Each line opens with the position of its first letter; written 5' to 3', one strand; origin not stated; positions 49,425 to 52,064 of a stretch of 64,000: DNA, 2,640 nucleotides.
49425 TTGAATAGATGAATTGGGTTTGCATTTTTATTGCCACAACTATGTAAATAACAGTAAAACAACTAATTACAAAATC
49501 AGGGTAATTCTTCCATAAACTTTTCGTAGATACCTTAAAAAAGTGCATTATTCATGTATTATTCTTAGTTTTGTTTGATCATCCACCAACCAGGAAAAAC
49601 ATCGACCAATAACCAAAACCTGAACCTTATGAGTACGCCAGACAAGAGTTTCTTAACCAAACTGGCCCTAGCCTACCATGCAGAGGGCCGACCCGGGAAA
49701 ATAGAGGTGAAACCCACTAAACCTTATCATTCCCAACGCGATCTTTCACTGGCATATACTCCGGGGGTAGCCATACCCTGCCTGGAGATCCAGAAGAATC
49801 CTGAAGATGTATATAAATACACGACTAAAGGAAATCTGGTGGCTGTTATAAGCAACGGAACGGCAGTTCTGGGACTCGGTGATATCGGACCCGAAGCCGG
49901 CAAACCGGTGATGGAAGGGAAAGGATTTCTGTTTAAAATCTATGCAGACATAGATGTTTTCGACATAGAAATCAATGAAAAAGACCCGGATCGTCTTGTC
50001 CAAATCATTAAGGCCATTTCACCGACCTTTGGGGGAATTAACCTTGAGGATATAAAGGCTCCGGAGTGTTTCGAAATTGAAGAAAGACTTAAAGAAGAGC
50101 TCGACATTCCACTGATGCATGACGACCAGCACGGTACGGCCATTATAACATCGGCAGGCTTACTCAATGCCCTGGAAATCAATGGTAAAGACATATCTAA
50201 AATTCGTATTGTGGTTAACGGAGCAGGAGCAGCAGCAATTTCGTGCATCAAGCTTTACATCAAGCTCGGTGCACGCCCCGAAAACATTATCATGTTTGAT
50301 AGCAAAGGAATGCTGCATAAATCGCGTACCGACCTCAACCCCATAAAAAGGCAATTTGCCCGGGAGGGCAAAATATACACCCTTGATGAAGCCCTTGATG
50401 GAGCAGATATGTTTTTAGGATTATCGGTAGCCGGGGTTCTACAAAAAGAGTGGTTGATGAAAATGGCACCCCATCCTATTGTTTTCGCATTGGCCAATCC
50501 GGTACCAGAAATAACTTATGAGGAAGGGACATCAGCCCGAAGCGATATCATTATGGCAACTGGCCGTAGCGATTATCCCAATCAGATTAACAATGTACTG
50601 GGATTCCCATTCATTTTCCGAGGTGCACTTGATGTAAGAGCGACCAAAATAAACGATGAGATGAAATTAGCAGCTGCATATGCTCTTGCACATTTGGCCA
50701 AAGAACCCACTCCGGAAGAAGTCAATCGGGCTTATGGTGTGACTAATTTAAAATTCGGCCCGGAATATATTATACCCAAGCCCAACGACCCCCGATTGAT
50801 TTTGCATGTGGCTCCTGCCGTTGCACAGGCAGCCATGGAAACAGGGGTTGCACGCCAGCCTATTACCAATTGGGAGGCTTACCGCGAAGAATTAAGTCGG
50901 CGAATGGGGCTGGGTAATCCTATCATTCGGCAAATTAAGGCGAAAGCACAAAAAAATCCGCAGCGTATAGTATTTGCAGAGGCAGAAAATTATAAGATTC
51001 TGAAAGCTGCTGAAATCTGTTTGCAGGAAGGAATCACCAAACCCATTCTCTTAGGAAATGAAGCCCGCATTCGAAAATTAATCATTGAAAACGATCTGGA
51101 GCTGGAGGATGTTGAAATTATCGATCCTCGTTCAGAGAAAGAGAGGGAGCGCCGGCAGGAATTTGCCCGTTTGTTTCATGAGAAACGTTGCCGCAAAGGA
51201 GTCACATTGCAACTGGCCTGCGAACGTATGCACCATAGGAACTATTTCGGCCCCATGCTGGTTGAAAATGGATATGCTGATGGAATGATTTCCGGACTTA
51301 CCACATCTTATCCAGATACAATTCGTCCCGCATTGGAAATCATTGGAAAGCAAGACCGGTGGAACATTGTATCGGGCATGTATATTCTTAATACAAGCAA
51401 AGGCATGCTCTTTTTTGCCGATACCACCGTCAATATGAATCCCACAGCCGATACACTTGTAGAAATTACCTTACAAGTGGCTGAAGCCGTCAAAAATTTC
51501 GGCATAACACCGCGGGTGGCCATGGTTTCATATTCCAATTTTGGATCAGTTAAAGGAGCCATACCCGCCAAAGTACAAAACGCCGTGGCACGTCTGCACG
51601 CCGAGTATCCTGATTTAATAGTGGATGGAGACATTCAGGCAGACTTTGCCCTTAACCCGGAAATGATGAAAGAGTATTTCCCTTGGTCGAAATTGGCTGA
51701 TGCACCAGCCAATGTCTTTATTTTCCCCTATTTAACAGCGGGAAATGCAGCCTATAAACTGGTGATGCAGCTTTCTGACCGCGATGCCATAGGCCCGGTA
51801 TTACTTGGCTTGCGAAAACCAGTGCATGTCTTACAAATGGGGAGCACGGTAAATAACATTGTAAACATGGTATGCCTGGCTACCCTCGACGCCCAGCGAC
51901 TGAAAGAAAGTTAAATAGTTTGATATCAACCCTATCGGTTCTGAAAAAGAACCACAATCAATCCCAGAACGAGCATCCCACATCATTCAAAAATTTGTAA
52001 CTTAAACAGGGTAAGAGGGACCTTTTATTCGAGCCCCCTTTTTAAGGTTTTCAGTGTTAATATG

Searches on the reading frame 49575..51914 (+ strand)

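Call 23: search_protein_families(library=pfam, proteins=[window:49575-51914:+], max_evalue=0.01)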
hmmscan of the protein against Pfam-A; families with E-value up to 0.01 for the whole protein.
window:49575-51914:+ (779 aa): 3 families
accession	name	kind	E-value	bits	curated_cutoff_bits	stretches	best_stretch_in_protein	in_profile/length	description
PF01515.24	PTA_PTB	-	8.1e-98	328.2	24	1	450-769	2-318/319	Phosphate acetyl/butaryl transferase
PF00390.24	malic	-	1.4e-30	106.9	23.1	1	41-173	2-182/182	Malic enzyme, N-terminal domain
PF03949.21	Malic_M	-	3.1e-23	82.9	23.5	1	187-381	3-231/258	Malic enzyme, NAD binding domain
